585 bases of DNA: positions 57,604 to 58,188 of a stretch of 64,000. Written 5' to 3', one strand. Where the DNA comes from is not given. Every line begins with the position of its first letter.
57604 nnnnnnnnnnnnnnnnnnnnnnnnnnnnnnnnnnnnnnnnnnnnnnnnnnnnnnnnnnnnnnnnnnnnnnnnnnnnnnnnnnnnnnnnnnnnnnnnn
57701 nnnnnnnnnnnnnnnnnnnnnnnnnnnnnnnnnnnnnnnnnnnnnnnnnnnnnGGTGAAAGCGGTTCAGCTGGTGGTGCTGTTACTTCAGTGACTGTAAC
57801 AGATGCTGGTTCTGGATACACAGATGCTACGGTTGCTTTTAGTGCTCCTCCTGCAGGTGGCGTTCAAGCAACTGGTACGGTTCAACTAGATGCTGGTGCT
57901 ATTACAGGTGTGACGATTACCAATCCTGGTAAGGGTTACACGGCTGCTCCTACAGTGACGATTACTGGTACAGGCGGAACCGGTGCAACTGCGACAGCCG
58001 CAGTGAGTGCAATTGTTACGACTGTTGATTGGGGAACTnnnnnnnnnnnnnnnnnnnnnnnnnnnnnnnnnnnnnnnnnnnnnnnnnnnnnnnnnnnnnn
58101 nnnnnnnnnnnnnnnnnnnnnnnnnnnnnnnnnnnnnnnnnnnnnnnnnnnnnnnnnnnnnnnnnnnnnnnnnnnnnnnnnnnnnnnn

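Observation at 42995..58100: A shared Ig-like (V/I)T(I/V)T(N/D)xG.GYT repeat module decorates the tail sheath and two adjacent structural proteins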

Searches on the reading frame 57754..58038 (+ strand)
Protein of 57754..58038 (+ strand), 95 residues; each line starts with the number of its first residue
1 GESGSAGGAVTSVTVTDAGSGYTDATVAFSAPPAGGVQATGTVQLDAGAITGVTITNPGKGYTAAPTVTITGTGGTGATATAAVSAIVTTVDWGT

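Call 9: search_solved_structures(query=window:57754-58035:+, max_evalue=10, show_alignments=4)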
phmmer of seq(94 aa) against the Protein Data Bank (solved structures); distinct sequences matched with E-value up to 10: 7.
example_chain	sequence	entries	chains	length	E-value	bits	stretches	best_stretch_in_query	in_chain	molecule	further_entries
1gy1_A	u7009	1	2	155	0.71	13.7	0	41-65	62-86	RUSTICYANIN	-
36gk_A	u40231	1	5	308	0.82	13.5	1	39-89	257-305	RTX protein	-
1gy2_A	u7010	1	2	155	1.9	12.3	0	41-70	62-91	RUSTICYANIN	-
2cal_A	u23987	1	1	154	2.1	12.2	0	41-69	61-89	RUSTICYANIN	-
1rcy_A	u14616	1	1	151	2.4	12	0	41-70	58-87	RUSTICYANIN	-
1cur_A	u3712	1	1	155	2.6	11.9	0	41-70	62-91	CU(I) RUSTICYANIN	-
1a3z_A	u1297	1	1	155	2.8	11.8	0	39-70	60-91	RUSTICYANIN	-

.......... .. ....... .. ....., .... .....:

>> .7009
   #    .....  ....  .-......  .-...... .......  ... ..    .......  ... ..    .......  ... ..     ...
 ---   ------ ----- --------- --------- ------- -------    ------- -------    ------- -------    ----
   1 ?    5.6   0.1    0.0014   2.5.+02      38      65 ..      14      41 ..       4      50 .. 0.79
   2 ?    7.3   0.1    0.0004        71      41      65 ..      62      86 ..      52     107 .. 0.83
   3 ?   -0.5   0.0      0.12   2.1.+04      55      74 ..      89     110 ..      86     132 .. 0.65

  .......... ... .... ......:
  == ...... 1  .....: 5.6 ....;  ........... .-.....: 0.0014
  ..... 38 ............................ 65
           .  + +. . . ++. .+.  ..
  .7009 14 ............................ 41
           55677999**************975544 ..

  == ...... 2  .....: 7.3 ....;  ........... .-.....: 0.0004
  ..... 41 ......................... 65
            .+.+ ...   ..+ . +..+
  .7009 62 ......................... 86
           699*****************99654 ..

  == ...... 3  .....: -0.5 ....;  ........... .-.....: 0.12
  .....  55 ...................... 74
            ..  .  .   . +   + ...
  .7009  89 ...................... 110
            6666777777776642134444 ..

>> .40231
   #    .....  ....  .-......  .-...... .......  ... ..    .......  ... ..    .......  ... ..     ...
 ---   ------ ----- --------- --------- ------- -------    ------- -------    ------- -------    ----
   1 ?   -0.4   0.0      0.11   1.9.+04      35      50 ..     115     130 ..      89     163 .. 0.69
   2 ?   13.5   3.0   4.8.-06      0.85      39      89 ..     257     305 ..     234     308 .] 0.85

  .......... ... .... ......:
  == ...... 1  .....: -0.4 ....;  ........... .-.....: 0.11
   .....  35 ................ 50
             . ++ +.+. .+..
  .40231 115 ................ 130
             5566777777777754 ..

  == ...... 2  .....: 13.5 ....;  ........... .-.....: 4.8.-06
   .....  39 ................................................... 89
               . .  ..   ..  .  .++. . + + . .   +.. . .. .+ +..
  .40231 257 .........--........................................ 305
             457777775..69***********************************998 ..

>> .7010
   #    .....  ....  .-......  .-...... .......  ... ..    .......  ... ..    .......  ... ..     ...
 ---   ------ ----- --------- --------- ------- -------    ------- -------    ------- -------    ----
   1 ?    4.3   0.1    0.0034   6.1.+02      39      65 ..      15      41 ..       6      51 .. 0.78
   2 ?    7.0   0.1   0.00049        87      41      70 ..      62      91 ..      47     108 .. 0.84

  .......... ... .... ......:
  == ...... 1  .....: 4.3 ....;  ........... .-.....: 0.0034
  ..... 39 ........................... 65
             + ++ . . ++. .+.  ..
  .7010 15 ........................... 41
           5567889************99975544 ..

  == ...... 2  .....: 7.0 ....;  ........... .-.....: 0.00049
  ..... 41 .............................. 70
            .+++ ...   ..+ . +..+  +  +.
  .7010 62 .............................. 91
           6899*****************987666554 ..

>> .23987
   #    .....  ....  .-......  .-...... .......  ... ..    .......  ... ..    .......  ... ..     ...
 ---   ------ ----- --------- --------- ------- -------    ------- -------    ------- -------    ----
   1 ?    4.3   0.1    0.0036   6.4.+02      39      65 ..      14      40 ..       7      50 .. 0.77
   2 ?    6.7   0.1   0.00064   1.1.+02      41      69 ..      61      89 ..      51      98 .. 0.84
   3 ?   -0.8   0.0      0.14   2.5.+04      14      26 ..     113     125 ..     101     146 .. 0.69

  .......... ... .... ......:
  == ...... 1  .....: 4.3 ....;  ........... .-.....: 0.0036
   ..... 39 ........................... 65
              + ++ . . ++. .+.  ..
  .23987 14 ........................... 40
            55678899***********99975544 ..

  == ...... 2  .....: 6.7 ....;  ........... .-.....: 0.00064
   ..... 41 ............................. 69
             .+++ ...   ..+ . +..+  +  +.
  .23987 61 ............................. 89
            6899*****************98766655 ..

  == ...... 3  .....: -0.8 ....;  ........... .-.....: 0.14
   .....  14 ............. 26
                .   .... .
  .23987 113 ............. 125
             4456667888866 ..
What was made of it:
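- Tried and rejected: phmmer of the module against PDB sequences: only noise, E>=0.7 (call 9).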

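Call 31: predict_structure(alignment_id=A3)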
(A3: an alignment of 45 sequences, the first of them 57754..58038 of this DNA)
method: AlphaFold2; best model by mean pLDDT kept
length: 95 residues; sequences in the alignment: 45
mean_pLDDT: 89.9   pTM: 0.77
mean pLDDT of the five models: 89.9, 89.3, 86.8, 84.5, 84.2
residues with pLDDT >= 90: 72; 70-90: 8; 50-70: 12; < 50: 3
segments of 3 or more residues with pLDDT < 50: none
pLDDT, mean of each block of 10 residues (from residue 1): 68 98 98 93 98 97 95 97 81 59
secondary structure, 60 per line:
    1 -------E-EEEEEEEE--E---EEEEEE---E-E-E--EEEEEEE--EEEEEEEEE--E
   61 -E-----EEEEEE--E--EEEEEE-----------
elements in order: E10-17 E24-29 E40-46 E49-57 E68-73 E79-84
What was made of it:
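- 57772..58020 (+): Sheath module, residues ~238-320: two half-repeats with GSGY at aa 250 and GKGY at aa 290. The module-only model has pLDDT 89.9 (call 31).
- On Pfam PF22639 Gp18_dom_I (T4 sheath domain I): The module model has no helix (call 31).
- On Ig-like / FN3 / BIg domains: The module has six strands in two repeated halves (call 31).
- The module has six strands arranged as two 3-strand halves, not a 7-9-strand Greek-key sandwich (call 31).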

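Call 32: search_protein_representatives(alignment_id=A3)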
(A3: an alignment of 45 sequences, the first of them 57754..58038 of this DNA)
Query: 45 sequences, 96 profile positions. Proteins with E-value up to 0.001 (for the whole library): 22170; up to 1e-10: 9007; up to 1e-30: 1353. The best 150 are listed.
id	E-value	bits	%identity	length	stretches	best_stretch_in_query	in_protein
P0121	1.3e-251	829.7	-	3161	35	9-87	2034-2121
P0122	1.7e-246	813.3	-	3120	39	8-85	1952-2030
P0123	3.9e-191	635.9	-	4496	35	8-81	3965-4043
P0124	6.9e-186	619.1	-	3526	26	8-86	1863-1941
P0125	2.8e-185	617.2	-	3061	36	19-82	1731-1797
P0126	3.6e-166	555.9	-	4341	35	12-83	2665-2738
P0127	1.1e-165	554.4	-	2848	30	12-88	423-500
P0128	1.2e-159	534.9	-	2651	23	7-87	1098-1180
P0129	4.7e-152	510.7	-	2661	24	6-86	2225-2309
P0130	2.8e-149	501.7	-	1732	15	8-87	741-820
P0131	4.4e-148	497.9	-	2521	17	8-84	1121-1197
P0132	2.2e-136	460.4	-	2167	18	10-87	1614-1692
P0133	1.4e-135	457.8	-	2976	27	10-82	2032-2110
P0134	1.7e-135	457.5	-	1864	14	11-88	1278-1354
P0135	4.6e-133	449.8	-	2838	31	12-89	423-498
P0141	2.6e-128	434.6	-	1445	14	9-87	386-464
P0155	6.3e-115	391.6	-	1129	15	7-84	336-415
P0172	2.2e-104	357.8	-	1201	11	10-89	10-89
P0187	4.5e-96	331.2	-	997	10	8-87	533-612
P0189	1.1e-95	330.0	-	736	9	10-81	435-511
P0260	1.1e-79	278.7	-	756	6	6-89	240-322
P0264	3.5e-79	277.1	-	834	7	9-88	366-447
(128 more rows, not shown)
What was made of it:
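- Family size: 22,170 clusters at E<=1e-3 and 1,353 at E<=1e-30, with up to 39 copies per protein (call 32). Long tandem arrays elsewhere suggest a spacer use (call 32).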

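Call 34: search_protein_families(library=pfam, proteins=[P0130, P0141, P0155, P0189, P0260, P0264, P0172, P0187], max_evalue=0.01)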
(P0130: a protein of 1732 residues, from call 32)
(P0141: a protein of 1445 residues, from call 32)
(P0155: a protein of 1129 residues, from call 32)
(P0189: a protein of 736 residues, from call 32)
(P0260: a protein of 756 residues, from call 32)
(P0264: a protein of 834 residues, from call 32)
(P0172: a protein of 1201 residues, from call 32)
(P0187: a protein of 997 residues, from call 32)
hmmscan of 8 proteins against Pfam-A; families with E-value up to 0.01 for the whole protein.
P0130 (1732 aa): 0 families

P0141 (1445 aa): 0 families

P0155 (1129 aa): 0 families

P0189 (736 aa): 0 families

P0260 (756 aa): 0 families

P0264 (834 aa): 1 family
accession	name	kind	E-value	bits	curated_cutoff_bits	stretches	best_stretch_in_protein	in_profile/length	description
PF14341.11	PilX_N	-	0.00011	22.6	25.5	1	18-69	1-51/51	PilX N-terminal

P0172 (1201 aa): 1 family
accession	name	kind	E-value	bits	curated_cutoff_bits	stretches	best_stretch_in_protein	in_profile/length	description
PF23786.1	Baseplate_wedge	-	1.3e-12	48.2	27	1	99-131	8-40/284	Phage baseplate wedge subunit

P0187 (997 aa): 0 families

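Call 35: search_protein_families(library=phrogs, proteins=[P0130, P0141, P0155, P0189, P0260, P0264, P0172, P0187], max_evalue=0.00001)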
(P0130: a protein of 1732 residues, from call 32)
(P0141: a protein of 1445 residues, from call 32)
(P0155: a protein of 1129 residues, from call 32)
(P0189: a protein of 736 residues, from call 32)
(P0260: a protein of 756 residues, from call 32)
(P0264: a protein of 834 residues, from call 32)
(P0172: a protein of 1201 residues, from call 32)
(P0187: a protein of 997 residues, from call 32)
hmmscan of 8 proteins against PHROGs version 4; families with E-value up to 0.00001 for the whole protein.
P0130 (1732 aa): 16 families
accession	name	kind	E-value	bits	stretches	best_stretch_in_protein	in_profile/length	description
phrog_701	-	head and packaging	2.3e-157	525.9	8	642-806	1142-1302/6136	virion structural protein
phrog_19630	-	head and packaging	1.2e-120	405.2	9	495-647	1105-1258/1266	virion structural protein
phrog_708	-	tail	6e-107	359.8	8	1321-1441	798-917/1383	baseplate wedge subunit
phrog_460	-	connector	3.2e-100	336.5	13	503-572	222-292/385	head closure Hc2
phrog_22827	-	unknown function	1.2e-80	272.9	9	1286-1401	128-243/613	-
phrog_5342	-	tail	5.7e-79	266.6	8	991-1063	62-136/3319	tail fiber protein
phrog_32294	-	tail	2.7e-66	224.3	6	539-730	1076-1274/2435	baseplate wedge subunit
phrog_1922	-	tail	1.7e-55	190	4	590-657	834-900/932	baseplate hub subunit and tail lysozyme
phrog_2885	-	tail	2.2e-48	164.6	8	634-762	1010-1148/4179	baseplate wedge subunit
phrog_4406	-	head and packaging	2.7e-47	161.3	5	510-610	544-638/3231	virion structural protein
phrog_30655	-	head and packaging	9.2e-35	120.4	1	509-587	118-199/1678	virion structural protein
phrog_438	-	tail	8e-33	115.3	2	508-583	194-269/478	baseplate wedge subunit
phrog_17885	-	tail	8.2e-33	114.4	0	1225-1323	789-890/1002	tail fiber protein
phrog_6005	-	head and packaging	1.2e-30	106.9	3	993-1266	106-396/1512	virion structural protein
phrog_18802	-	head and packaging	5.8e-11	40.6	0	1015-1086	2863-2930/3007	virion structural protein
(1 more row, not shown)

P0141 (1445 aa): 17 families
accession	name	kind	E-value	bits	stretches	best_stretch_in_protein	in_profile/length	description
phrog_19630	-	head and packaging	2e-117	394.5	9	745-878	1127-1258/1266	virion structural protein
phrog_701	-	head and packaging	4.6e-117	392.1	7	456-570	1155-1268/6136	virion structural protein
phrog_708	-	tail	6.9e-90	303.3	8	386-527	777-917/1383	baseplate wedge subunit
phrog_460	-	connector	2.5e-78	264.4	10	365-450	221-293/385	head closure Hc2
phrog_22827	-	unknown function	2.6e-64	218.9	8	526-644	126-243/613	-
phrog_5342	-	tail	4.2e-56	190.7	8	386-461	2087-2171/3319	tail fiber protein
phrog_32294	-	tail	1.1e-44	152.7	4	806-971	1076-1246/2435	baseplate wedge subunit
phrog_2885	-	tail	2.6e-35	121.2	4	453-602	990-1148/4179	baseplate wedge subunit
phrog_4406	-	head and packaging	1.2e-34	119.4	3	540-734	541-693/3231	virion structural protein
phrog_30655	-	head and packaging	3.1e-30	105.4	0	556-604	1362-1414/1678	virion structural protein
phrog_1922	-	tail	1.2e-28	101.1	1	808-894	822-906/932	baseplate hub subunit and tail lysozyme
phrog_17885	-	tail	4e-23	82.3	1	544-616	788-863/1002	tail fiber protein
phrog_438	-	tail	1.2e-20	75.2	1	319-460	142-269/478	baseplate wedge subunit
phrog_6005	-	head and packaging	1.6e-19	70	1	826-996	185-376/1512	virion structural protein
phrog_18802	-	head and packaging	5.4e-13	47.4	0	414-481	2863-2927/3007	virion structural protein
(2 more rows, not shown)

P0155 (1129 aa): 14 families
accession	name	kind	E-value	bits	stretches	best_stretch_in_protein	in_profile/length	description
phrog_701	-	head and packaging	5.3e-84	282.3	8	601-722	1144-1262/6136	virion structural protein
phrog_19630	-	head and packaging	2.3e-77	261.8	8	601-724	1140-1260/1266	virion structural protein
phrog_460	-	connector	7.5e-74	249.7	7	284-366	217-296/385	head closure Hc2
phrog_708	-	tail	3e-56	191.8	7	380-475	815-911/1383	baseplate wedge subunit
phrog_5342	-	tail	3.4e-48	164.5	6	94-207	2061-2175/3319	tail fiber protein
phrog_22827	-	unknown function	4.3e-45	155.4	3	382-476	143-239/613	-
phrog_32294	-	tail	2.6e-39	134.8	4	198-362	1075-1233/2435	baseplate wedge subunit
phrog_4406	-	head and packaging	1.6e-37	128.9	5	789-892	1579-1681/3231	virion structural protein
phrog_2885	-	tail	1.8e-34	118.5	3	644-730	1073-1158/4179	baseplate wedge subunit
phrog_17885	-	tail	2.3e-22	79.8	1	339-415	787-865/1002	tail fiber protein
phrog_30655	-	head and packaging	5e-21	74.9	0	370-474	109-216/1678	virion structural protein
phrog_6005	-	head and packaging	2.2e-19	69.6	1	386-600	145-369/1512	virion structural protein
phrog_438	-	tail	1.4e-18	68.4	0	827-900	192-264/478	baseplate wedge subunit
phrog_1922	-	tail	4.2e-09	36.4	0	349-453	806-903/932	baseplate hub subunit and tail lysozyme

P0189 (736 aa): 17 families
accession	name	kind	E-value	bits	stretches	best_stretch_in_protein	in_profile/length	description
phrog_701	-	head and packaging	2.5e-64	217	2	478-695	1126-1339/6136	virion structural protein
phrog_19630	-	head and packaging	6.7e-53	180.8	3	520-699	392-576/1266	virion structural protein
phrog_460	-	connector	6.5e-48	164.4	5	313-381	226-295/385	head closure Hc2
phrog_708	-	tail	3.8e-46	158.3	4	512-616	807-914/1383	baseplate wedge subunit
phrog_2885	-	tail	5.8e-46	156.6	5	613-694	1070-1146/4179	baseplate wedge subunit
phrog_5342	-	tail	4.1e-42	144.3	4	393-472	2088-2173/3319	tail fiber protein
phrog_22827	-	unknown function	1.2e-34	120.9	3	478-655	66-243/613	-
phrog_4406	-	head and packaging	4.1e-34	117.6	3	316-472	544-693/3231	virion structural protein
phrog_1922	-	tail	8.9e-27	94.9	4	519-593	831-905/932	baseplate hub subunit and tail lysozyme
phrog_17885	-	tail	6.4e-26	91.6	3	394-482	788-879/1002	tail fiber protein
phrog_32294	-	tail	4.1e-20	71.1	2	295-469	1068-1242/2435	baseplate wedge subunit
phrog_6005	-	head and packaging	5.3e-19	68.3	2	532-702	151-335/1512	virion structural protein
phrog_438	-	tail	1.6e-16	61.5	0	426-521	187-281/478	baseplate wedge subunit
phrog_18802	-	head and packaging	6.3e-15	53.8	1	423-496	2863-2930/3007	virion structural protein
phrog_719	-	tail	2.6e-12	46.8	0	427-494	478-550/833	baseplate wedge subunit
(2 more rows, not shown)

P0260 (756 aa): 19 families
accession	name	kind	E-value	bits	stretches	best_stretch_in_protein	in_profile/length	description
phrog_701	-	head and packaging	9.1e-66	221.8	3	322-460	1165-1301/6136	virion structural protein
phrog_460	-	connector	4.7e-62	210.9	5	67-158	211-298/385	head closure Hc2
phrog_19630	-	head and packaging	9.1e-55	187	5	384-487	1147-1250/1266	virion structural protein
phrog_708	-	tail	1.7e-53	182.7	5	377-458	832-915/1383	baseplate wedge subunit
phrog_5342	-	tail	8.2e-38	130.1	5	55-164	2056-2174/3319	tail fiber protein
phrog_22827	-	unknown function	1.3e-37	130.7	4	383-464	166-248/613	-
phrog_2885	-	tail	1.9e-34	118.4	5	377-459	1070-1152/4179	baseplate wedge subunit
phrog_4406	-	head and packaging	1.4e-28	99.2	4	356-463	540-642/3231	virion structural protein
phrog_1922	-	tail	4.1e-26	92.7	2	316-431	776-902/932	baseplate hub subunit and tail lysozyme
phrog_32294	-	tail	5.1e-25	87.4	3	154-376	1075-1301/2435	baseplate wedge subunit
phrog_438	-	tail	1.5e-20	74.9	0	390-466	188-264/478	baseplate wedge subunit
phrog_17885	-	tail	9.7e-18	64.5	0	275-357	779-866/1002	tail fiber protein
phrog_18802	-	head and packaging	1.4e-15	56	0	117-182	2863-2926/3007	virion structural protein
phrog_30655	-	head and packaging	3.4e-15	55.5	1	283-365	119-205/1678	virion structural protein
phrog_6005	-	head and packaging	3e-12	45.9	2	270-466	127-339/1512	virion structural protein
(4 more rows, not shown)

P0264 (834 aa): 16 families
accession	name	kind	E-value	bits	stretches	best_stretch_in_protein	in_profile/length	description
phrog_701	-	head and packaging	1.1e-73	248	4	475-637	1152-1310/6136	virion structural protein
phrog_19630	-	head and packaging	2.1e-66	225.6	4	488-631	1119-1262/1266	virion structural protein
phrog_460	-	connector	4.7e-64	217.5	6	320-394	222-296/385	head closure Hc2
phrog_5342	-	tail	1.3e-57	195.8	5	369-445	61-137/3319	tail fiber protein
phrog_708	-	tail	1.9e-54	185.8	5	510-628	799-916/1383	baseplate wedge subunit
phrog_22827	-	unknown function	9e-45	154.4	5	349-468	126-242/613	-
phrog_32294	-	tail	1.4e-38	132.4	2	171-324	1088-1246/2435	baseplate wedge subunit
phrog_1922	-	tail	5.4e-35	122.1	3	243-332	825-913/932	baseplate hub subunit and tail lysozyme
phrog_2885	-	tail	4.1e-31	107.3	3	493-621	1006-1144/4179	baseplate wedge subunit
phrog_30655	-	head and packaging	4.1e-26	91.7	2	366-447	118-200/1678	virion structural protein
phrog_438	-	tail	1.9e-25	91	1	253-325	199-272/478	baseplate wedge subunit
phrog_4406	-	head and packaging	4.5e-25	87.6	4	489-621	544-673/3231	virion structural protein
phrog_17885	-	tail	2.1e-18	66.7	0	368-443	788-865/1002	tail fiber protein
phrog_6005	-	head and packaging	1.4e-13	50.3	1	294-478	183-384/1512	virion structural protein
phrog_32965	-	head and packaging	4.6e-13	48.3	1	583-626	139-182/2054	virion structural protein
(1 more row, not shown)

P0172 (1201 aa): 18 families
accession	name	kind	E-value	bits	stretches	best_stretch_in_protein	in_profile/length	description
phrog_701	-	head and packaging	5.1e-118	395.2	8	761-888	1148-1275/6136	virion structural protein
phrog_19630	-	head and packaging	1.8e-90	305.2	8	703-835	1121-1257/1266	virion structural protein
phrog_4406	-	head and packaging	2.4e-74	251.1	6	963-1028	1812-1878/3231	virion structural protein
phrog_460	-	connector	4.6e-72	243.8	9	10-73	229-293/385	head closure Hc2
phrog_2885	-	tail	2e-66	224.5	8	308-391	1077-1159/4179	baseplate wedge subunit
phrog_708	-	tail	1.8e-64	219.1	6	722-836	798-915/1383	baseplate wedge subunit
phrog_5342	-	tail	1.9e-53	181.9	6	698-773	55-134/3319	tail fiber protein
phrog_22827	-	unknown function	3.8e-52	178.7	6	595-725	109-244/613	-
phrog_1922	-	tail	8.2e-39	134.8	5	779-846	833-900/932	baseplate hub subunit and tail lysozyme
phrog_6005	-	head and packaging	2.6e-38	132.3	2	16-391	183-340/1512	virion structural protein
phrog_26741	-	unknown function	8.9e-35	121.4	2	106-402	12-300/497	-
phrog_32294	-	tail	1.1e-33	116.1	3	649-812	1074-1244/2435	baseplate wedge subunit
phrog_17885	-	tail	1.6e-32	113.4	4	444-522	788-870/1002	tail fiber protein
phrog_438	-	tail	3.2e-31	110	2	437-519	190-276/478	baseplate wedge subunit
phrog_17744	-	tail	1.9e-26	93.6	2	95-231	8-144/765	baseplate wedge subunit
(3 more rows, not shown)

P0187 (997 aa): 16 families
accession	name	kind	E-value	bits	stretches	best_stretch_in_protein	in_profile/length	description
phrog_701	-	head and packaging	3e-81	273.2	5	343-536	1124-1318/6136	virion structural protein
phrog_19630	-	head and packaging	1.7e-65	222.5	5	493-630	1118-1255/1266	virion structural protein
phrog_708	-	tail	6.3e-55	187.4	5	486-629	768-911/1383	baseplate wedge subunit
phrog_460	-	connector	7.3e-53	180.6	6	670-750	211-293/385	head closure Hc2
phrog_22827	-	unknown function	1.3e-47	163.7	4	475-558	161-244/613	-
phrog_2885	-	tail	8.6e-41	139.4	4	334-413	1081-1162/4179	baseplate wedge subunit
phrog_5342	-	tail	4.9e-40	137.4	4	504-615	2059-2179/3319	tail fiber protein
phrog_4406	-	head and packaging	1.9e-35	122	5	653-747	1582-1681/3231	virion structural protein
phrog_32294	-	tail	1.1e-25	89.6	3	603-785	1076-1270/2435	baseplate wedge subunit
phrog_1922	-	tail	1.2e-24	87.9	0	323-378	843-904/932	baseplate hub subunit and tail lysozyme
phrog_438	-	tail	2.8e-22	80.5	1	690-745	198-255/478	baseplate wedge subunit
phrog_17885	-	tail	2.8e-19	69.6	1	806-874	788-859/1002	tail fiber protein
phrog_719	-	tail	1.6e-12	47.5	0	336-402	479-552/833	baseplate wedge subunit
phrog_6005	-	head and packaging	2.9e-11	42.7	1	594-836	123-386/1512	virion structural protein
phrog_30655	-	head and packaging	6.6e-08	31.4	0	548-609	1362-1428/1678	virion structural protein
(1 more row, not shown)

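Call 40: search_protein_families(library=pfam, alignment_id=A3, max_evalue=10)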
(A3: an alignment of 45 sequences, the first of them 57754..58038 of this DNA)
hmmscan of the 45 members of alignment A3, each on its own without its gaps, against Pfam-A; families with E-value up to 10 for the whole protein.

A. member 1, window:57754-58038:+ (95 aa): 0 families

B. families by the number of members that match (of 45 scanned): 26 families (the first 25 are shown)
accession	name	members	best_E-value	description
PF15868.10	MBF2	8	0.018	Transcription activator MBF2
PF12019.13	GspH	3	0.85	Type II transport protein GspH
PF23504.1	YodE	2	0.029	YodE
PF13861.12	FLgD_tudor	2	1.3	FlgD Tudor-like domain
PF13944.12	Calycin_like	1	0.0014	Calycin-like beta-barrel domain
PF17963.7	Big_9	1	0.036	Bacterial Ig domain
PF21510.3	PirA-like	1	0.038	PirA-like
PF10610.15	Tafi-CsgC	1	0.065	Thin aggregative fimbriae synthesis protein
PF18560.7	Lectin_like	1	0.089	Lectin like domain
PF19873.4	DUF6346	1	0.096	Family of unknown function (DUF6346)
PF13629.12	T2SS-T3SS_pil_N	1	0.099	Pilus formation protein N terminal region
PF21876.2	STIV_turret_2nd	1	0.17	C381 turret protein 2nd galactose-binding domain-like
PF23139.1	OB_YrrC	1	0.19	ATP-dependent DNA helicase YrrC, OB-fold domain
PF21526.2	PGRS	1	0.2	PGRS repeats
PF16441.10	DUF5038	1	0.27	Domain of unknown function (DUF5038)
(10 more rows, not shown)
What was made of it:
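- On Pfam PF22639 Gp18_dom_I (T4 sheath domain I): The sheath modules give 0 of 45 hits at E<=10 (call 40).
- On Ig-like / FN3 / BIg domains: One marginal Big_9 hit among 45 modules (call 40).
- One of 45 modules gives a weak Big_9 hit, E 0.036 (call 40).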

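Call 62: fold_search(model_id=the predicted structure, library=viral)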
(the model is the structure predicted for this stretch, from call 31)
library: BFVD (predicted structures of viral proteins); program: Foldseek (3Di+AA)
matches with E <= 10: 279; with E <= 0.001: 41
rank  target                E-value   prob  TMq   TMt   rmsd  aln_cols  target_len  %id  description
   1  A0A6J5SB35            5.7e-08  1.00  0.81  0.14   1.0        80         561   51  Bacteriophage P22, Gp10, DNA-stabilising [uncultured Caudovirales phage]
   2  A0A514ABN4            1.3e-06  1.00  0.81  0.10   2.7        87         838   44  (no name in the UniProt tables at hand)
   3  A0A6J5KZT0            2.7e-06  1.00  0.78  0.13   4.2        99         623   37  Uncharacterized protein [uncultured Caudovirales phage]
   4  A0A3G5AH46            3.5e-06  1.00  0.81  0.08   2.2        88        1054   41  Uncharacterized protein [Sylvanvirus sp.]
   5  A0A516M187            7.7e-06  1.00  0.77  0.33   1.4        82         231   36  (no name in the UniProt tables at hand)
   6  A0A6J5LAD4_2          1.3e-05  1.00  0.74  0.07   1.9        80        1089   36  Uncharacterized protein [uncultured Caudovirales phage]
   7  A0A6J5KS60            2.9e-05  1.00  0.69  0.08   2.5        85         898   36  Uncharacterized protein [uncultured Caudovirales phage]
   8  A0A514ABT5            3.9e-05  1.00  0.73  0.10   1.2        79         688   39  (no name in the UniProt tables at hand)
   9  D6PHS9                7.0e-05  1.00  0.79  0.22   1.7        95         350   30  (no name in the UniProt tables at hand)
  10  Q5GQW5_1              7.0e-05  1.00  0.80  0.07   2.1        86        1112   35  Hypothetical-Protein / belonging to T4-LIKE GC: 830 [Synechococcus phage S-PM2]
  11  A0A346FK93            8.2e-05  1.00  0.70  0.08   2.3        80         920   32  Endosialidase [Synechococcus virus S-PRM1]
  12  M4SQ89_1              1.1e-04  1.00  0.74  0.05   2.1        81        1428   41  (no name in the UniProt tables at hand)
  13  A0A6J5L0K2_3          1.1e-04  1.00  0.72  0.06   2.2        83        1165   34  YHYH domain-containing protein [uncultured Caudovirales phage]
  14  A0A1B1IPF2            1.2e-04  1.00  0.66  0.12   4.5        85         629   42  (no name in the UniProt tables at hand)
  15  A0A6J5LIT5            1.2e-04  1.00  0.71  0.10   2.2        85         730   34  Uncharacterized protein [uncultured Caudovirales phage]
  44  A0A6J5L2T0            1.3e-03  1.00  0.73  0.10   1.3        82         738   44  Bacteriophage P22, Gp10, DNA-stabilising [uncultured Caudovirales phage]
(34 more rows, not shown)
